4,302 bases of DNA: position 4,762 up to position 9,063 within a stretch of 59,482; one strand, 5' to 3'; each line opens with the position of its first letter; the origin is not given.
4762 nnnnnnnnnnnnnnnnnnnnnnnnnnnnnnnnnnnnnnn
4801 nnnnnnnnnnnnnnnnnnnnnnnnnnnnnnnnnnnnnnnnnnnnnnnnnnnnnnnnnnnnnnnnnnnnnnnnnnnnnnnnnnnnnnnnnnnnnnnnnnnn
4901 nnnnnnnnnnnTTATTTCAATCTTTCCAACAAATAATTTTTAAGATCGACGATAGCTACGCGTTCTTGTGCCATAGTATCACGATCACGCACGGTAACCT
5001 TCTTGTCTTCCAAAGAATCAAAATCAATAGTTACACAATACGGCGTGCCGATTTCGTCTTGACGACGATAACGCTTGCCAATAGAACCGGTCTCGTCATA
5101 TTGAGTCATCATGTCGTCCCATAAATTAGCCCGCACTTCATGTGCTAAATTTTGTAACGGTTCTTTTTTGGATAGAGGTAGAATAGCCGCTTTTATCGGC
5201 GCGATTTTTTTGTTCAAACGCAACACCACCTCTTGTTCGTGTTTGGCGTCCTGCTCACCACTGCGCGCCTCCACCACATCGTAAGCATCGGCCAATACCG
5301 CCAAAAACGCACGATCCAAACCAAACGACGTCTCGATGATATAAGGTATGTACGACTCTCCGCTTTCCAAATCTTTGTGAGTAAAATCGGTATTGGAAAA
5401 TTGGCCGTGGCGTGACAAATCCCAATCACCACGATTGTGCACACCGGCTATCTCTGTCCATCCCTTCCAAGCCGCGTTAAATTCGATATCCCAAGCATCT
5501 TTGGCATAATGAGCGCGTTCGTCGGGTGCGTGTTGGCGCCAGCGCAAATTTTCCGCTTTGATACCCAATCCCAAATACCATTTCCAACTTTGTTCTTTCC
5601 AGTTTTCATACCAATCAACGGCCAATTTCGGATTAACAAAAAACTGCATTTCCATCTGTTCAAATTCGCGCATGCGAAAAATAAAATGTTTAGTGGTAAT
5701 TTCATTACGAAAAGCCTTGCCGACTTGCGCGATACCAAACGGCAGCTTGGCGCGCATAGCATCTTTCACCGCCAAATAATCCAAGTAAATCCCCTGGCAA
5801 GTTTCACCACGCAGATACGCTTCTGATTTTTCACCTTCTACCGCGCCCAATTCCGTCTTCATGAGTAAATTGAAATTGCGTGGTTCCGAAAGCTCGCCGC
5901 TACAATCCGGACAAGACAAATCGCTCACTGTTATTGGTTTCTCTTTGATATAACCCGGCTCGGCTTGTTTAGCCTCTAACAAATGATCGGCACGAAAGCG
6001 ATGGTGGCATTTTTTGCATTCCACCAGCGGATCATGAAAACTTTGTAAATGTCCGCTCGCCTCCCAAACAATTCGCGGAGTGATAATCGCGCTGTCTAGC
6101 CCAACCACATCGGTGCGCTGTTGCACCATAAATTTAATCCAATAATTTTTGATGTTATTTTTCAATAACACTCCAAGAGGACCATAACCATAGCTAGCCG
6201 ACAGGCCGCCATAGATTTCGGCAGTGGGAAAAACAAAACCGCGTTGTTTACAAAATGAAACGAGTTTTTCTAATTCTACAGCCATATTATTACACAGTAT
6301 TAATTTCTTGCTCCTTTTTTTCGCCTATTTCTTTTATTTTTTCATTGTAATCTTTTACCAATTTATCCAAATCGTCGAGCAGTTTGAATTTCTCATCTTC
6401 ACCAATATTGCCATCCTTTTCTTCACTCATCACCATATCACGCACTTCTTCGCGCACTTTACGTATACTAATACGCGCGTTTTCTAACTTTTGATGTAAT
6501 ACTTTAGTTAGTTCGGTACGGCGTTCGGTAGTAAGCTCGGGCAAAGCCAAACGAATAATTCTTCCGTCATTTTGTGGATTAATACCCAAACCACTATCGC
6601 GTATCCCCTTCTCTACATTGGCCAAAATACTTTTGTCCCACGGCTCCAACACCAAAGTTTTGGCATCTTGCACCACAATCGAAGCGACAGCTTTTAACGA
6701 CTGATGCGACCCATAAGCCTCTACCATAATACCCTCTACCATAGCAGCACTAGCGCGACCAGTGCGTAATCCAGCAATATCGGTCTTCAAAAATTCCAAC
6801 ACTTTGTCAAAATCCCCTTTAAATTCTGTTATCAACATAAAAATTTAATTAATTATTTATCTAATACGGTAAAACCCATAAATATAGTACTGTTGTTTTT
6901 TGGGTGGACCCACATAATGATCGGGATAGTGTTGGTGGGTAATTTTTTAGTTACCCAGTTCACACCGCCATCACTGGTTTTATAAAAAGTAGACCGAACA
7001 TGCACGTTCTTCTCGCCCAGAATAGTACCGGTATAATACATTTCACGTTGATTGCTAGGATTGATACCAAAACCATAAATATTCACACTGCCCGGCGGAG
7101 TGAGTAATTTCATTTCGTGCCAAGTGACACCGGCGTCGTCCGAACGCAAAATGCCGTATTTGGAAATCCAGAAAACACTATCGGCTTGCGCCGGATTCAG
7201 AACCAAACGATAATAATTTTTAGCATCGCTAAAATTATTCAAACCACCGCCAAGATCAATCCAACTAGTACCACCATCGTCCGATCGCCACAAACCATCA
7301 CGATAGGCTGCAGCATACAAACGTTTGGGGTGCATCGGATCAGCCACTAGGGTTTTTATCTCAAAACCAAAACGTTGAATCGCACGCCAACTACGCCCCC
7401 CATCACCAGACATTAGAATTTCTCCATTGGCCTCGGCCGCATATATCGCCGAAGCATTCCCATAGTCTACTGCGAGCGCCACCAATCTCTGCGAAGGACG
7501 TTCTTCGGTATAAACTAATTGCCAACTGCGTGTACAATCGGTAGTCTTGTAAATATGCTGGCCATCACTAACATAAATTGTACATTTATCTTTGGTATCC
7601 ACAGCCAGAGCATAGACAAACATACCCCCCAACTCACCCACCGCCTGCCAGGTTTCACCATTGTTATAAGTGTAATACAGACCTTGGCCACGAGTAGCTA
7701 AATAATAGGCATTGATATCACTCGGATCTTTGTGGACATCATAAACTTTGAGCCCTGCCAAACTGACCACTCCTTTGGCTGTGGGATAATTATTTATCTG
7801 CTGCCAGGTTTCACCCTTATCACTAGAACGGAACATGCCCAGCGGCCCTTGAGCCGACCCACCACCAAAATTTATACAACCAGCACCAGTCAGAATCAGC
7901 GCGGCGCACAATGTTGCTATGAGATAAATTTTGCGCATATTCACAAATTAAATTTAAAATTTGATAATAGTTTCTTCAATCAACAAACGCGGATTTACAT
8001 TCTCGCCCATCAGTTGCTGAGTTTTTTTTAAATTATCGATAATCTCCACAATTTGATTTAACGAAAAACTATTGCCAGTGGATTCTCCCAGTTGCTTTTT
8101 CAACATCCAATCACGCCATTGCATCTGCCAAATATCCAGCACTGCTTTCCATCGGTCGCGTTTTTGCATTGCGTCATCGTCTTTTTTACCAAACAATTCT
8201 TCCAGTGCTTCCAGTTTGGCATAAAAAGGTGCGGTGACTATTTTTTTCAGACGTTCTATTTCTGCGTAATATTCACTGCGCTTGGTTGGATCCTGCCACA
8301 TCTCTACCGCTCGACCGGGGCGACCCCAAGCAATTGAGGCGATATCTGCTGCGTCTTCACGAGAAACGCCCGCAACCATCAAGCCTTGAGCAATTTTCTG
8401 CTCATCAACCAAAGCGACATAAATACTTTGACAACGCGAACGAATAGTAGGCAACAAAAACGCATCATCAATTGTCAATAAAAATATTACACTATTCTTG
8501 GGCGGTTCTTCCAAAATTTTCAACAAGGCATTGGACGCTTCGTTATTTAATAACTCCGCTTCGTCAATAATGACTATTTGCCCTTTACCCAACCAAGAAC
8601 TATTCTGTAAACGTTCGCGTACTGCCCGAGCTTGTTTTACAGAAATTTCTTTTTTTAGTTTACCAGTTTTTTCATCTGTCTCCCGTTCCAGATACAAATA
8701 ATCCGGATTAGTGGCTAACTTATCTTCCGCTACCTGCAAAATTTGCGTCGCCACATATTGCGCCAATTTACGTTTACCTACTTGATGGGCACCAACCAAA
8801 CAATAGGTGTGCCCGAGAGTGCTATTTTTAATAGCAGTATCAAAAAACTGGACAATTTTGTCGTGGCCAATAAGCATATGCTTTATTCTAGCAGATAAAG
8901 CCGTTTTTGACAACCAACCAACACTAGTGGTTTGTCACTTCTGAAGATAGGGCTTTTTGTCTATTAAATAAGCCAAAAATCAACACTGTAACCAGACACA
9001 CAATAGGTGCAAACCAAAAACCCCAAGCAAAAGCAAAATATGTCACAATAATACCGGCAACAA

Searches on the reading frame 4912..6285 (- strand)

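Call 9: search_protein_families(library=pfam, proteins=[window:4912-6285:-])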
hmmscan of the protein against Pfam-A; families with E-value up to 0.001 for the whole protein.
window:4912-6285:- (457 aa): 2 families
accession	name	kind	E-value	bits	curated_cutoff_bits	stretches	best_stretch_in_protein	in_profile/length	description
PF03129.25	HGTP_anticodon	-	3.6e-22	78.8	21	1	365-454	1-93/94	Anticodon binding domain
PF00587.30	tRNA-synt_2b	-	3.1e-15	57.1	29.3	1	152-332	6-177/179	tRNA synthetase class II core domain (G, H, P, S and T)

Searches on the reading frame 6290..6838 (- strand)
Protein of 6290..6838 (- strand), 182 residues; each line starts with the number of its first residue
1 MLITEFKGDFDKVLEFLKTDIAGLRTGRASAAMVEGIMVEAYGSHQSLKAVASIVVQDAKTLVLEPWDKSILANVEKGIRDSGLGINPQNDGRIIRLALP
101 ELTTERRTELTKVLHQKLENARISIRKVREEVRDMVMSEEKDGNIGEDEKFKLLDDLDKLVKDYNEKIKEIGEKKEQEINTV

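Call 9: search_protein_families(library=pfam, proteins=[window:6290-6838:-])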
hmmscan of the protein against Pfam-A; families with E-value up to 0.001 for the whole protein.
window:6290-6838:- (182 aa): 1 family
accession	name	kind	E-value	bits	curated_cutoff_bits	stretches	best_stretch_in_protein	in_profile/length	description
PF01765.24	RRF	-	1.4e-53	181.5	29.7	1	17-179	1-163/164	Ribosome recycling factor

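Call 31: find_encoding_contigs(protein=window:6290-6838:-, flank=2000, max_places=3)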
Protein window:6290-6838:- (182 aa): 1 contig read that carries it; 1 place shown.
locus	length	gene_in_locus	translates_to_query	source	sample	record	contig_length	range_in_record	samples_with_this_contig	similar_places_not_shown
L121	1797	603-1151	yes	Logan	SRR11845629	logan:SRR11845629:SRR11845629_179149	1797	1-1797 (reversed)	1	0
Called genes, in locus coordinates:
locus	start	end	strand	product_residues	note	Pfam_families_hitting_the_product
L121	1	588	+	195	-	?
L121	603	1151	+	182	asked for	PF01765:RRF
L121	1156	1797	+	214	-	?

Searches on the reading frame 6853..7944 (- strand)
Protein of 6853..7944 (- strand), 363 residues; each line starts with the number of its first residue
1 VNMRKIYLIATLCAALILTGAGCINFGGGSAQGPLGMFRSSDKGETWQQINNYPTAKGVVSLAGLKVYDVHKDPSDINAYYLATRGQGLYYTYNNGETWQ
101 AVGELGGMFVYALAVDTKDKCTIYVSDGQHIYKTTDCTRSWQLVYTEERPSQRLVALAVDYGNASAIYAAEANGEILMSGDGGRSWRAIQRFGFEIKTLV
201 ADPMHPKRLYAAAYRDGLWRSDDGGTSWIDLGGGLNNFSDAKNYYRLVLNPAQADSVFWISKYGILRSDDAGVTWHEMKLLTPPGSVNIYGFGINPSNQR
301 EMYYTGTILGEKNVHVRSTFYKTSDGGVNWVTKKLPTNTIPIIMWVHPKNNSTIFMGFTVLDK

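Call 9: search_protein_families(library=pfam, proteins=[window:6853-7944:-])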
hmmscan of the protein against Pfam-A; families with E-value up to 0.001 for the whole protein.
window:6853-7944:- (363 aa): 4 families
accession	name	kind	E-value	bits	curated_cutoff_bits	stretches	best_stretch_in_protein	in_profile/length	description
PF15902.12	Sortilin-Vps10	-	6.5e-24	84.9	33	4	37-101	3-59/446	Sortilin, neurotensin receptor 3,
PF02012.26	BNR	-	1.9e-08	33.5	27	0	90-100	1-11/12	BNR/Asp-box repeat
PF13088.12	BNR_2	-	1.8e-07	31.3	31.4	0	258-352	77-175/277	BNR repeat-like domain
PF14870.12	PSII_BNR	-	4.1e-07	30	27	1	38-188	128-268/303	Photosynthesis system II assembly factor YCF48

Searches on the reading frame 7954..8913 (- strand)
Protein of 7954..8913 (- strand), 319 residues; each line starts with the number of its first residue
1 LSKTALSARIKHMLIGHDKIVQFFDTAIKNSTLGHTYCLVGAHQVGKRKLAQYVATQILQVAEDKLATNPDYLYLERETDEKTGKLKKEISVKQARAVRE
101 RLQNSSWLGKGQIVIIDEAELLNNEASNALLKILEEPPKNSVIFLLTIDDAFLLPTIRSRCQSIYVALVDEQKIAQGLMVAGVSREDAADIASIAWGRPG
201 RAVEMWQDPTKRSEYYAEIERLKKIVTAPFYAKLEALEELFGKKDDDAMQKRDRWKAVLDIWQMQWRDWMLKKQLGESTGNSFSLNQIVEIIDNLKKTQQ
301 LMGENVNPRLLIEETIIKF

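Call 9: search_protein_families(library=pfam, proteins=[window:7954-8913:-])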
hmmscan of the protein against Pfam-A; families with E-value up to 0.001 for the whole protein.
window:7954-8913:- (319 aa): 4 families
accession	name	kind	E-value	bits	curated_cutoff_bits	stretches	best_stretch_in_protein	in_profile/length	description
PF13177.12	DNA_pol3_delta2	-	3.4e-32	112.1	27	1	17-166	2-157/161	DNA polymerase III, delta subunit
PF07728.20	AAA_5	-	4e-05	24.1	22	1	38-136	3-92/139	AAA domain (dynein-related subfamily)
PF13173.12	AAA_14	-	0.00064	20.2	27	0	37-143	5-94/129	AAA domain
PF00004.35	AAA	-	0.0007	20.5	21.2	0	38-164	2-126/131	ATPase family associated with various cellular activities (AAA)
